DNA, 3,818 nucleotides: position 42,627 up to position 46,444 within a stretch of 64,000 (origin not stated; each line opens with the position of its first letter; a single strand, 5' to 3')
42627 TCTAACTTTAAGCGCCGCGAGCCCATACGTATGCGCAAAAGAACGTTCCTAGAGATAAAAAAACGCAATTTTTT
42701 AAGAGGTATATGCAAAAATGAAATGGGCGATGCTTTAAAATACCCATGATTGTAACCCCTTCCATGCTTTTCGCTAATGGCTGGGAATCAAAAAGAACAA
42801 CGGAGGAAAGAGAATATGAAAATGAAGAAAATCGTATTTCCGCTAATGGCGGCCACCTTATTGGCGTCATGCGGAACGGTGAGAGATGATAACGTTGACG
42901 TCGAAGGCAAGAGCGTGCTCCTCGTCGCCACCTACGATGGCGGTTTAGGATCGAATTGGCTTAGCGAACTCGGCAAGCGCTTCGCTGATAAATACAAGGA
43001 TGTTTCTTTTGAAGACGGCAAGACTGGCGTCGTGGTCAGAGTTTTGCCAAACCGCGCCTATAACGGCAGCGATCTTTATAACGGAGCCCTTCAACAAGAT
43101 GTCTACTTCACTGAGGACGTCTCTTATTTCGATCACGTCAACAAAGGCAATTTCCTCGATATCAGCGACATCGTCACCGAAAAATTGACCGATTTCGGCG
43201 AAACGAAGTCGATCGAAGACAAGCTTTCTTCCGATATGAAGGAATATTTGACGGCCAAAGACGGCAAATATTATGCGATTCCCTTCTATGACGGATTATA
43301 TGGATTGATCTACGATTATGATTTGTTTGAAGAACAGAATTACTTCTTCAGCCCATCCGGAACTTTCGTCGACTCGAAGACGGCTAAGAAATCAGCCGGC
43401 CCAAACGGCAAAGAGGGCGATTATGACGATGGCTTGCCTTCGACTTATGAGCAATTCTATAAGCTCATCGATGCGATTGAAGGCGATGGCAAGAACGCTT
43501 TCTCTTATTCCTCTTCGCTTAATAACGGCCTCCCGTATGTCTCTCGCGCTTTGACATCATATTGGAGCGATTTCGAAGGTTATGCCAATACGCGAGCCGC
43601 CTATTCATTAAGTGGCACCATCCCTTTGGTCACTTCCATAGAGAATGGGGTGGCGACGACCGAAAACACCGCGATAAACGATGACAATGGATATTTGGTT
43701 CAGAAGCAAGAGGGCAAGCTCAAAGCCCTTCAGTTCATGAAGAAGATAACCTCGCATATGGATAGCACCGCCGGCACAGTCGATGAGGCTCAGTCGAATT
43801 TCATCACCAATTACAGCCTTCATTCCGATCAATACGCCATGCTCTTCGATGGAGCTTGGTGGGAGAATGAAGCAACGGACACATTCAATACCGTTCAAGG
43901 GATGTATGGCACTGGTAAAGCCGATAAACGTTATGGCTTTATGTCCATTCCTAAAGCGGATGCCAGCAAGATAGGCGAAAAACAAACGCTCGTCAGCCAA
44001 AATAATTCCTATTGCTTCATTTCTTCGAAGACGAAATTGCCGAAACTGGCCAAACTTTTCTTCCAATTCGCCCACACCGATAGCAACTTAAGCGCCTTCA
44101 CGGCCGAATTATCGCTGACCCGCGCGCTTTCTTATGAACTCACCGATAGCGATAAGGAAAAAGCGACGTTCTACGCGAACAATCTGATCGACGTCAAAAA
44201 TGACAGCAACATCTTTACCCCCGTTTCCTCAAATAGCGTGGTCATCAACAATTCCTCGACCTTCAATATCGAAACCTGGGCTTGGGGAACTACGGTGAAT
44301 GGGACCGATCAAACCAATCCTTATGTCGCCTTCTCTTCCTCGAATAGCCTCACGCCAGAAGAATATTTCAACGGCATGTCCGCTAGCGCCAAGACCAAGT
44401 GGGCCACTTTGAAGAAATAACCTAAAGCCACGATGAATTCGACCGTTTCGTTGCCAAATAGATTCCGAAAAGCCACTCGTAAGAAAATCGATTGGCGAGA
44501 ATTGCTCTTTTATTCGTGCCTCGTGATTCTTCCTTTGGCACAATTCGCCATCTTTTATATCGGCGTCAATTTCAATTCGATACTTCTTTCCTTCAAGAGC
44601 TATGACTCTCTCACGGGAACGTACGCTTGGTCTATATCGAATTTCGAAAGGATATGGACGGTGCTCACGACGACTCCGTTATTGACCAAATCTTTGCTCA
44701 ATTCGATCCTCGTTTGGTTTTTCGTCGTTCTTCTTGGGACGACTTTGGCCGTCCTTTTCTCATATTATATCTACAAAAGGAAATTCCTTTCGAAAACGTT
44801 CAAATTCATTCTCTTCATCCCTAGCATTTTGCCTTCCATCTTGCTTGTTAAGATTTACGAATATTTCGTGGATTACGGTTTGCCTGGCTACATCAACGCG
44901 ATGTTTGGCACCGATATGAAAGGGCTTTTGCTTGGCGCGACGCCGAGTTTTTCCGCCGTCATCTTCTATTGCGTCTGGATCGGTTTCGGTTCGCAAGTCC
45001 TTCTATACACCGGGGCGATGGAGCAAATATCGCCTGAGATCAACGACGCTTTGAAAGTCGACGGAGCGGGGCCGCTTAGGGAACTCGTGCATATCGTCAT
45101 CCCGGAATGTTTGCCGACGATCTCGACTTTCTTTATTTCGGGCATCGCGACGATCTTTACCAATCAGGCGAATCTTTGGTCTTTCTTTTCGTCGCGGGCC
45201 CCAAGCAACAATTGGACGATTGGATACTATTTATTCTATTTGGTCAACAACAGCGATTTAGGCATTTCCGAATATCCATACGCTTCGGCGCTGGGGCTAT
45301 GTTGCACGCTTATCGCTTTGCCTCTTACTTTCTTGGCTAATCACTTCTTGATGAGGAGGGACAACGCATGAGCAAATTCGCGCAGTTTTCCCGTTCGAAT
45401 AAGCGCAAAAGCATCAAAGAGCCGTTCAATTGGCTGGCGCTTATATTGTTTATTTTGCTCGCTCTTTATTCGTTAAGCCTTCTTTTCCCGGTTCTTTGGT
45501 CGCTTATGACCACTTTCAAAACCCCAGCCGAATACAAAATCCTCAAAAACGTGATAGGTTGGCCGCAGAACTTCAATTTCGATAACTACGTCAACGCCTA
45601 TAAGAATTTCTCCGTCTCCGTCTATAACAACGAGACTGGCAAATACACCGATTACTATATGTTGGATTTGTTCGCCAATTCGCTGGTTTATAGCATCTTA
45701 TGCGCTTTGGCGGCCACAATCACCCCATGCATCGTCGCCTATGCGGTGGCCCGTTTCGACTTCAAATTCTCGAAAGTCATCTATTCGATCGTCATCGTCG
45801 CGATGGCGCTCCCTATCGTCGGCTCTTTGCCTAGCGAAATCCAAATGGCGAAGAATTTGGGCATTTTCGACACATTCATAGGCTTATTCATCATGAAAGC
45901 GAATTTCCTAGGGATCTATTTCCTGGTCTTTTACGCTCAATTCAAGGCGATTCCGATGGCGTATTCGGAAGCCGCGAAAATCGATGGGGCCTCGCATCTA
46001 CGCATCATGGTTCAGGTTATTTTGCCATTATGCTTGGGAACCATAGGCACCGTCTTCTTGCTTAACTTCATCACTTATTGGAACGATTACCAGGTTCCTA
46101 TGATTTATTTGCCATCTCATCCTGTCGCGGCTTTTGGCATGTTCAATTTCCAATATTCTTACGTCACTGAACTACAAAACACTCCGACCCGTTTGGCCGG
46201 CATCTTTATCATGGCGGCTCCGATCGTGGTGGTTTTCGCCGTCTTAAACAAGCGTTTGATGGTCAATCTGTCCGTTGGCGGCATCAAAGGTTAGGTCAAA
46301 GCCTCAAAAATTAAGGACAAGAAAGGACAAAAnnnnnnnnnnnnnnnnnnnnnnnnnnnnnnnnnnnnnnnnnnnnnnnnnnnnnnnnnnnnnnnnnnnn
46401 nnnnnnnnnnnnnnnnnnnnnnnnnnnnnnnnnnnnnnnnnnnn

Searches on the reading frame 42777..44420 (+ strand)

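Call 6: search_protein_families(library=pfam, proteins=[window:42777-44420:+], max_evalue=0.001)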
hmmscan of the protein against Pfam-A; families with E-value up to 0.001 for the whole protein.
window:42777-44420:+ (547 aa): 0 families

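Call 18: search_protein_families(library=ncbifam, proteins=[window:42777-44420:+], max_evalue=0.01)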
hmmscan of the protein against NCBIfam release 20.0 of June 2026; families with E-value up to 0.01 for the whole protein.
window:42777-44420:+ (547 aa): 1 family
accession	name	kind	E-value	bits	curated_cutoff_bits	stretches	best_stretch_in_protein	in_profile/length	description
TIGR03850.1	bind_CPR_0540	equivalog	8.4e-16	57.6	299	2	20-189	8-175/437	carbohydrate ABC transporter substrate-binding protein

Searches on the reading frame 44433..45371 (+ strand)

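Call 6: search_protein_families(library=pfam, proteins=[window:44433-45371:+], max_evalue=0.001)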
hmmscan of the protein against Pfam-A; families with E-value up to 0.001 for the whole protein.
window:44433-45371:+ (312 aa): 1 family
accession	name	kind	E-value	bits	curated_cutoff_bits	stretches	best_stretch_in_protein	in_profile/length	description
PF00528.27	BPD_transp_1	-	7.8e-11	42.5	26.4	1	102-303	1-172/184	Binding-protein-dependent transport system inner membrane component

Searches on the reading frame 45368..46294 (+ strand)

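Call 6: search_protein_families(library=pfam, proteins=[window:45368-46294:+], max_evalue=0.001)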
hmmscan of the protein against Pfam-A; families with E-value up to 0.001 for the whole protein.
window:45368-46294:+ (308 aa): 1 family
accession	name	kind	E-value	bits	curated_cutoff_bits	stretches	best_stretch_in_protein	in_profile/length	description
PF00528.27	BPD_transp_1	-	4.5e-12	46.5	26.4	1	124-293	5-170/184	Binding-protein-dependent transport system inner membrane component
